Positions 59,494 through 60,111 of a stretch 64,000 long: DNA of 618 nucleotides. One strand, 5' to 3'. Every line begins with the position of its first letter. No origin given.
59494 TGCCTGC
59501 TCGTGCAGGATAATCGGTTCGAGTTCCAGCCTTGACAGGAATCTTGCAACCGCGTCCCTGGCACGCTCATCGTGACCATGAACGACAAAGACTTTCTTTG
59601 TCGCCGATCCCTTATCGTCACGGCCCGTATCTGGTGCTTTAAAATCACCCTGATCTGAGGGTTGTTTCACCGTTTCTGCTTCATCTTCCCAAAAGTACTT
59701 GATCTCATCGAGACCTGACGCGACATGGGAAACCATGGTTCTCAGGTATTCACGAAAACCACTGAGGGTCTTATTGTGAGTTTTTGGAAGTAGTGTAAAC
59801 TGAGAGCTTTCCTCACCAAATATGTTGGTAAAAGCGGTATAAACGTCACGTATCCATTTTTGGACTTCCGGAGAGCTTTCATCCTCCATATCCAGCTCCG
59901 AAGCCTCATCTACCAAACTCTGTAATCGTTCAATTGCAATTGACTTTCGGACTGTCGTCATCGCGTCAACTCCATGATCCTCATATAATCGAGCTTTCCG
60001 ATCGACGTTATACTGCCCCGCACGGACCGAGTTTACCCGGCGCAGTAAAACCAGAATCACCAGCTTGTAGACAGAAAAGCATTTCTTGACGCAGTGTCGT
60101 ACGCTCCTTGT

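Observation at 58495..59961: TIR-like protein translationally coupled to an MntA-HepT module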

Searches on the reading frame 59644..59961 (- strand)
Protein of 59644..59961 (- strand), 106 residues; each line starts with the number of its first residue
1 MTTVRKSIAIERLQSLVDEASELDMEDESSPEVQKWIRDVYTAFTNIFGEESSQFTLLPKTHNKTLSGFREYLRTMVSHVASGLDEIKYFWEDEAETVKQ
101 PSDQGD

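Call 37: search_protein_families(library=pfam, proteins=[window:59644-59961:-], max_evalue=10)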
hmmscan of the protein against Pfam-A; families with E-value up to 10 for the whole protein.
seq(106 aa): 0 families

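Call 76: predict_structure(alignment_id=A4)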
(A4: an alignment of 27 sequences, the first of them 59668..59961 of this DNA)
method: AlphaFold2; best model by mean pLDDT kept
length: 98 residues; sequences in the alignment: 27
mean_pLDDT: 82.2   pTM: 0.70
mean pLDDT of the five models: 82.2, 81.1, 81.0, 79.4, 79.1
residues with pLDDT >= 90: 20; 70-90: 69; 50-70: 4; < 50: 5
segments of 3 or more residues with pLDDT < 50: 96-98
pLDDT, mean of each block of 10 residues (from residue 1): 75 91 79 89 88 84 78 89 87 58
secondary structure, 60 per line:
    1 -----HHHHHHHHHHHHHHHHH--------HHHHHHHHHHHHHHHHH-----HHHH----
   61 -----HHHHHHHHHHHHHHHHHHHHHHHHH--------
elements in order: H6-22 H31-47 H53-56 H66-90

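Call 79: fold_search(model_id=the predicted structure, library=pdb)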
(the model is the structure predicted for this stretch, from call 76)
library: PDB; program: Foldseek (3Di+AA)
matches with E <= 10: 144; with E <= 0.001: 0
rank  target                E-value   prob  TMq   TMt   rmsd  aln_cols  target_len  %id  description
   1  5wd8_A                6.4e-01  0.54  0.37  0.40  12.6        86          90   14  Crystal structure of Legionella pneumophila effector lpg2328 (released 2017-11-29)
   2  5wd8_B                6.8e-01  0.51  0.37  0.40  12.6        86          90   14  Crystal structure of Legionella pneumophila effector lpg2328 (released 2017-11-29)
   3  4oyd_B                7.5e-01  0.21  0.28  0.24  15.7        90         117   16  Crystal structure of a computationally designed inhibitor of an Epstein-Barr viral Bcl-2 protein (released 2014-07-09)
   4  5wd9                  8.4e-01  0.51  0.39  0.44  13.5        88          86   12  Crystal structure of Legionella pneumophila effector lpg2328 (released 2017-11-29)
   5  9dnm_A                1.1e+00  0.30  0.36  0.10  12.8        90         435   12  Structure of rat beta-arrestin 1 bound to allosteric inhibitor (released 2025-01-22)
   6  8do6_C                1.2e+00  0.33  0.40  0.37  10.3       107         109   10  The structure of S. epidermidis Cas10-Csm bound to target RNA (released 2023-06-21)
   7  5aqq_D                1.2e+00  0.11  0.25  0.23  15.6       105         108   18  Fragment-based screening of HSP70 sheds light on the functional role of ATP-binding site residues (released 2016-10-05)
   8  1qq3                  1.2e+00  0.30  0.37  0.34  12.5        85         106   10  THE SOLUTION STRUCTURE OF THE HEME BINDING VARIANT ARG98CYS OF OXIDIZED ESCHERICHIA COLI CYTOCHROME B562 (released 2000-05-24)
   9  1wr6_C                1.4e+00  0.35  0.39  0.42  15.3        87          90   13  Crystal structure of GGA3 GAT domain in complex with ubiquitin (released 2005-06-28)
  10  5aqq_F                1.4e+00  0.10  0.25  0.24  15.4       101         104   19  Fragment-based screening of HSP70 sheds light on the functional role of ATP-binding site residues (released 2016-10-05)
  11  9dtf_A                1.5e+00  0.13  0.25  0.10  14.3        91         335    8  Crystal structure of the complex of M. tuberculosis PheRS with cognate precursor tRNA and fragment DDD01008876 (released 2025-06-04)
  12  6xxv_F                1.7e+00  0.16  0.31  0.31  14.2        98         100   13  Crystal Structure of a computationally designed Immunogen S2_1.2 in complex with its elicited antibody C57 (released 2020-04-22)
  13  4er9                  2.0e+00  0.15  0.30  0.28  13.8        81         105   14  Crystal structure of cytochrome b562 from Salmonella enterica subsp. enterica serovar Typhimurium str. 14028S (released 2012-05-09)
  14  9dng_A                2.3e+00  0.20  0.35  0.09  12.9        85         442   13  Structure of rat beta-arrestin 1 by fiducial-assisted cryo-EM (released 2025-01-22)
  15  9kz9_f                2.4e+00  0.08  0.27  0.16  15.8       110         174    9  Cryo-EM structure of PSI-ACPI from Rhodomonas sp. NIES-2332 at 2.08 angstroms resolution (released 2025-11-26)
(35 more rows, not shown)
